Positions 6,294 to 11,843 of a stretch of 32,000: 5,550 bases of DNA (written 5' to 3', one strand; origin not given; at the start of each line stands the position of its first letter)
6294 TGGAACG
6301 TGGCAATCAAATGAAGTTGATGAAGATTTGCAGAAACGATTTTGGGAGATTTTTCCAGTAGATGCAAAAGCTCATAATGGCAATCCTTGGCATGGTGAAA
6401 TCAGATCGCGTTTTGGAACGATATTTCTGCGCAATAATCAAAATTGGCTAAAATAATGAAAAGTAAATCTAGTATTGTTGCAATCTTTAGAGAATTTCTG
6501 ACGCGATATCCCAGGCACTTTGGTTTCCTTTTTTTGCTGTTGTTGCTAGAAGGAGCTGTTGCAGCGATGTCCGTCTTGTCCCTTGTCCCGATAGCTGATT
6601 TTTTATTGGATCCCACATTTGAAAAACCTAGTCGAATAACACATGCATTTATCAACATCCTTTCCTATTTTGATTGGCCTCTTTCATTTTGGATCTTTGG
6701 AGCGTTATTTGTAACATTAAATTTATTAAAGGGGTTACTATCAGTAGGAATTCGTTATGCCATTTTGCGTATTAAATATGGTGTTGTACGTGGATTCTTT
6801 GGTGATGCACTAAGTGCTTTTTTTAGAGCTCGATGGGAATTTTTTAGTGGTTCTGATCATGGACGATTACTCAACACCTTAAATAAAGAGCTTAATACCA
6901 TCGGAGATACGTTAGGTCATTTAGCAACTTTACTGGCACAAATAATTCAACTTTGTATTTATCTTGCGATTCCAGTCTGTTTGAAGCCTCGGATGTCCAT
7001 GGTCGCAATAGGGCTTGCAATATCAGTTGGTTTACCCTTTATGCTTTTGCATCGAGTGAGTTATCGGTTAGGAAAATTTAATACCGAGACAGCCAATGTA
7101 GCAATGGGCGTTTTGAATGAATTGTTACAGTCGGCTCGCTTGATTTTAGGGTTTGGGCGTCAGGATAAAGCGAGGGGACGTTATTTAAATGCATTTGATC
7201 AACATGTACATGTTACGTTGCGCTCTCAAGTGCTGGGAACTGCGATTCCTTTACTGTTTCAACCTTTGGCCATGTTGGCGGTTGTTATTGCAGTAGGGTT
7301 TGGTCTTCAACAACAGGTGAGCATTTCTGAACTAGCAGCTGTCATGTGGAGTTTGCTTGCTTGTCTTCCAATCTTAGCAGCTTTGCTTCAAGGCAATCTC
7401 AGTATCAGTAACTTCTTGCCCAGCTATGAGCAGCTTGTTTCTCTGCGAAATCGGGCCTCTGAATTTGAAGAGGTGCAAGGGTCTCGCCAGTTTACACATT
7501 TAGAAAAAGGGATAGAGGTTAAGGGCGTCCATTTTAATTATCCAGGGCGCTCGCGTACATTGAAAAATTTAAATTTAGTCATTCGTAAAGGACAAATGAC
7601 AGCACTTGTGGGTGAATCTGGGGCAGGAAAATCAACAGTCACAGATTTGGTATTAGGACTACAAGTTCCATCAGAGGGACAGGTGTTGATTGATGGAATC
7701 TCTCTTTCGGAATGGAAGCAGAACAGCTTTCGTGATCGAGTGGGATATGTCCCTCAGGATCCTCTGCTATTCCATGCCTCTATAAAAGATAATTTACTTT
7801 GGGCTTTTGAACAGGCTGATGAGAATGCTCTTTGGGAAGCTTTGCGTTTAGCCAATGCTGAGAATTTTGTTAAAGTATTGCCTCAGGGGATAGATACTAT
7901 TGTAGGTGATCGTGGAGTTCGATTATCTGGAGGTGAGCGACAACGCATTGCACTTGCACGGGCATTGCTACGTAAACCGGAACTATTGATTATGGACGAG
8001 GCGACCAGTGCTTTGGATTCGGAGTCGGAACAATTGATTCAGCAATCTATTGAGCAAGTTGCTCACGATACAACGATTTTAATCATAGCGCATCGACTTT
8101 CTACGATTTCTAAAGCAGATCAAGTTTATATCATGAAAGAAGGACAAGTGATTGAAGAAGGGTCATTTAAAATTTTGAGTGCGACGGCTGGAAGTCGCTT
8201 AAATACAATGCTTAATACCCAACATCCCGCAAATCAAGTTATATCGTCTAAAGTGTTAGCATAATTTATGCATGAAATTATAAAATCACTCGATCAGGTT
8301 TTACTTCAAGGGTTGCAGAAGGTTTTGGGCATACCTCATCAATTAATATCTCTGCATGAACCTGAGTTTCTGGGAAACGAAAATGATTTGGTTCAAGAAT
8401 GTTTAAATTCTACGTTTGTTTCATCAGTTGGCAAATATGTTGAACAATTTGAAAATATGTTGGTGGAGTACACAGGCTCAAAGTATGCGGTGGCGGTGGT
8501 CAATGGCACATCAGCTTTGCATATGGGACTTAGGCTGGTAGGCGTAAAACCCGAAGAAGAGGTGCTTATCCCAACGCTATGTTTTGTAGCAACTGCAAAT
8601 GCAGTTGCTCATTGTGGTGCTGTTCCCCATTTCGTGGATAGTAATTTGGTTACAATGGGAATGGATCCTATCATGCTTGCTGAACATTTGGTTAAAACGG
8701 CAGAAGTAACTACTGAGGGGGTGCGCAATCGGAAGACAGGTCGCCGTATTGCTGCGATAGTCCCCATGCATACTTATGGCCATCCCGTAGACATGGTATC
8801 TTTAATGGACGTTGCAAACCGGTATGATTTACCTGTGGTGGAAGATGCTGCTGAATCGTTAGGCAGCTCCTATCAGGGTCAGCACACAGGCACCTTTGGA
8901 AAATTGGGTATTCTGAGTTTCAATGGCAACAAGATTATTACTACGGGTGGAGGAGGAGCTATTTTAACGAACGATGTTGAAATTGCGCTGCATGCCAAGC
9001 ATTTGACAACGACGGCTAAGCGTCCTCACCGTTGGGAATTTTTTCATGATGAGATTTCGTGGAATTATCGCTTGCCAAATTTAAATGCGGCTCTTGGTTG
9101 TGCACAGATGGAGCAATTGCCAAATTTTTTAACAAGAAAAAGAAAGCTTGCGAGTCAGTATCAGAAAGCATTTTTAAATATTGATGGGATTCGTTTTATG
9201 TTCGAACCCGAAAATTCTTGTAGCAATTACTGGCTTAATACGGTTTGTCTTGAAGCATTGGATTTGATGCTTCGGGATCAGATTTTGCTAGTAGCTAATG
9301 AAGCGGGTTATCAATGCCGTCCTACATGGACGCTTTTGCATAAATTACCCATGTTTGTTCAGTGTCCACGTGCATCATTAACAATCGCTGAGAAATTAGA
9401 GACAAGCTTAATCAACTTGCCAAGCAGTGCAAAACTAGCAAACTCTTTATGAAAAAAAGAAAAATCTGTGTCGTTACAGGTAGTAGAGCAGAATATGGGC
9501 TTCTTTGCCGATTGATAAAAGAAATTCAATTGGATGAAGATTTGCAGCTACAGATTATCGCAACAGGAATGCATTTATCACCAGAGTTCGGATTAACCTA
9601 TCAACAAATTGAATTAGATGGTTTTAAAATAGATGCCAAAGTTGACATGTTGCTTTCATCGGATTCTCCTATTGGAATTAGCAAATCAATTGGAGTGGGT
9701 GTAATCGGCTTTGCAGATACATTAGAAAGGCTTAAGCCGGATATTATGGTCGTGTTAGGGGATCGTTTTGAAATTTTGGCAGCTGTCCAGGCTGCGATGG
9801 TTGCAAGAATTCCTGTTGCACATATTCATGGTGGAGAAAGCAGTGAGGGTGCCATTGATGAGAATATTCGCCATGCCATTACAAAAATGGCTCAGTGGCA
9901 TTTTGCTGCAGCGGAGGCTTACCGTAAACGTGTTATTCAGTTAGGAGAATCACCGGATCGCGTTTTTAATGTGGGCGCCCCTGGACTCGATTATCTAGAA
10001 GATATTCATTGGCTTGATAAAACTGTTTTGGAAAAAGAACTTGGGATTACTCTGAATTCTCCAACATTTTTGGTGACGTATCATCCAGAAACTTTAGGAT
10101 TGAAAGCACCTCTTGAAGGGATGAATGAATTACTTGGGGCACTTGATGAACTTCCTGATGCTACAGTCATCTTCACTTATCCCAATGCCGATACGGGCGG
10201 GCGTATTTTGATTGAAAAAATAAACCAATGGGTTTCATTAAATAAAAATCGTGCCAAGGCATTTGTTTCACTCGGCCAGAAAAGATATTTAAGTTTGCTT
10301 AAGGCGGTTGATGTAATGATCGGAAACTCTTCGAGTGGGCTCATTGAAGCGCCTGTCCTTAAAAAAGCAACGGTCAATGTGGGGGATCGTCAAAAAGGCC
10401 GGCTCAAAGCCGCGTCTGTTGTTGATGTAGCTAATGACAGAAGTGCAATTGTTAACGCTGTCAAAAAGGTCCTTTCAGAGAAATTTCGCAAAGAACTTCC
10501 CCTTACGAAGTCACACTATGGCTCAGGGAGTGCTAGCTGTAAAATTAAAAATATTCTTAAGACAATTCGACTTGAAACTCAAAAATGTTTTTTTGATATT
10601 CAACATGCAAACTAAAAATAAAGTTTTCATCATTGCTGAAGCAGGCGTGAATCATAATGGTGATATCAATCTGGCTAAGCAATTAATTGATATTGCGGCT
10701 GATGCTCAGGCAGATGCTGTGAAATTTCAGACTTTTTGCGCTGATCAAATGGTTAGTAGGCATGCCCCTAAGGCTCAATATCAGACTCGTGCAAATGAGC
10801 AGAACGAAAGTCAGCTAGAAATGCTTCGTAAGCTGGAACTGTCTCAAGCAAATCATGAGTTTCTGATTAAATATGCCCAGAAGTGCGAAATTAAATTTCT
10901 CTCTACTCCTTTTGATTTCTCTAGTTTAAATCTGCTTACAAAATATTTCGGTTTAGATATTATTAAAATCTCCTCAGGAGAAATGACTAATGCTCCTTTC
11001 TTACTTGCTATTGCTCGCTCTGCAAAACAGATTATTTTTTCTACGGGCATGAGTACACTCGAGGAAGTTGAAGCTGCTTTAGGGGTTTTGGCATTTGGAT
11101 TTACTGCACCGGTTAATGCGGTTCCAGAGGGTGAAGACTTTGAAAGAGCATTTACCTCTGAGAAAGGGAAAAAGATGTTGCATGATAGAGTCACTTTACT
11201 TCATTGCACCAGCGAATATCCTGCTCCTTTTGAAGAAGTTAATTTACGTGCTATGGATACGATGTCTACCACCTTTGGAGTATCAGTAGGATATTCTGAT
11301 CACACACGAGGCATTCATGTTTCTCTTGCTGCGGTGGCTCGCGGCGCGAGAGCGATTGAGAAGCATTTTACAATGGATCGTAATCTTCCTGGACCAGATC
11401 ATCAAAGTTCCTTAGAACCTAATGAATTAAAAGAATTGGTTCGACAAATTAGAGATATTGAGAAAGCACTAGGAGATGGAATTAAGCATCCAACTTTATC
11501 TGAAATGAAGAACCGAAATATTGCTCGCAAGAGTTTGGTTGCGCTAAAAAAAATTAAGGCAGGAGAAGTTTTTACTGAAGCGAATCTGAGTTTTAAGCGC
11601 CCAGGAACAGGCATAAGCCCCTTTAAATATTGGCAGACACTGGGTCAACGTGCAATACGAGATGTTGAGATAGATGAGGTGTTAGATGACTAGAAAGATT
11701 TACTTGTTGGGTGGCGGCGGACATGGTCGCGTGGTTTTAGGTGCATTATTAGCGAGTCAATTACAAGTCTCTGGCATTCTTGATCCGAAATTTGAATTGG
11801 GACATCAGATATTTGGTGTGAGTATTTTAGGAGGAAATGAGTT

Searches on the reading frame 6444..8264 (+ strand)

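Call 4: search_protein_families(library=pfam, proteins=[window:6444-8264:+], max_evalue=0.01)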
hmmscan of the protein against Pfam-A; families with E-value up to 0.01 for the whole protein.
window:6444-8264:+ (606 aa): 7 families
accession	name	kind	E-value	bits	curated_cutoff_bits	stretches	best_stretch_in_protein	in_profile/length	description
PF00005.33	ABC_tran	-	3.8e-33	115.4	25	1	373-522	1-137/137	ABC transporter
PF00664.28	ABC_membrane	-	1.8e-10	41.4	28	1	28-290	3-249/274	ABC transporter transmembrane region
PF02463.25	SMC_N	-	1.3e-09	38.3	40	1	493-566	136-213/220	RecF/RecN/SMC N terminal domain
PF13191.12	AAA_16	-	5.5e-05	24.2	32.6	1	367-539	3-159/167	AAA ATPase domain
PF13555.12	AAA_29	-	0.00052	20.1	27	1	381-410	20-49/61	P-loop containing region of AAA domain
PF03193.22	RsgA_GTPase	-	0.0031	17.8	30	1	370-405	94-128/174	RsgA GTPase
PF09818.15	ABC_ATPase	-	0.0093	15.5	23.2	0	470-554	135-226/283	P-loop domain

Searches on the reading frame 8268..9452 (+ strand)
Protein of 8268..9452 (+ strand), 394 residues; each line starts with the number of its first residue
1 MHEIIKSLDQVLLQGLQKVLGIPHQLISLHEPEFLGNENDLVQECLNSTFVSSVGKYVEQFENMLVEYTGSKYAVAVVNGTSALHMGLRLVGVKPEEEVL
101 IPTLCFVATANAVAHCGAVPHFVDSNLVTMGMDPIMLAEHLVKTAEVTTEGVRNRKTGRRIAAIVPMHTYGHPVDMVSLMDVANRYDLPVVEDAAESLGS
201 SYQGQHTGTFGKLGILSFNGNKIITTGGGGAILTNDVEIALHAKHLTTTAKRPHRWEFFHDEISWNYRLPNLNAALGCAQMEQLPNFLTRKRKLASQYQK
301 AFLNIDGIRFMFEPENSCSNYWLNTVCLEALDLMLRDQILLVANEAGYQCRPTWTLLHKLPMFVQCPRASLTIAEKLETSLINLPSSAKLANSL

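Call 4: search_protein_families(library=pfam, proteins=[window:8268-9452:+], max_evalue=0.01)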
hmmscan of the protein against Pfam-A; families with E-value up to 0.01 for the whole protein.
window:8268-9452:+ (394 aa): 2 families
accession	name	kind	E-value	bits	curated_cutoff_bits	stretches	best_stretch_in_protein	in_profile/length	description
PF01041.23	DegT_DnrJ_EryC1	-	1.2e-85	288.3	19.8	1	37-391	6-348/360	DegT/DnrJ/EryC1/StrS aminotransferase family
PF01276.26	OKR_DC_1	-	0.0023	17.2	27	1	70-195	80-205/417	Orn/Lys/Arg decarboxylase, major domain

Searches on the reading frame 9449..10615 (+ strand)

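Call 4: search_protein_families(library=pfam, proteins=[window:9449-10615:+], max_evalue=0.01)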
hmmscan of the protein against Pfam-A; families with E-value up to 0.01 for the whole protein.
window:9449-10615:+ (388 aa): 1 family
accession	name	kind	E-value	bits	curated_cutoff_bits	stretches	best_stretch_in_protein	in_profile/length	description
PF02350.25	Epimerase_2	-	1.8e-95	320.2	30.6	1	24-371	1-347/347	UDP-N-acetylglucosamine 2-epimerase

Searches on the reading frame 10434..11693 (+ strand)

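Call 4: search_protein_families(library=pfam, proteins=[window:10434-11693:+], max_evalue=0.01)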
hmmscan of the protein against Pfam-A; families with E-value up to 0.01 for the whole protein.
window:10434-11693:+ (419 aa): 2 families
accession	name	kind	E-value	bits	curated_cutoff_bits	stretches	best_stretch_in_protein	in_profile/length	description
PF03102.20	NeuB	-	1.2e-93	313.5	22.1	1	84-351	1-241/241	NeuB family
PF08666.17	SAF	-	2.1e-09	38.2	21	1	366-417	2-57/63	SAF domain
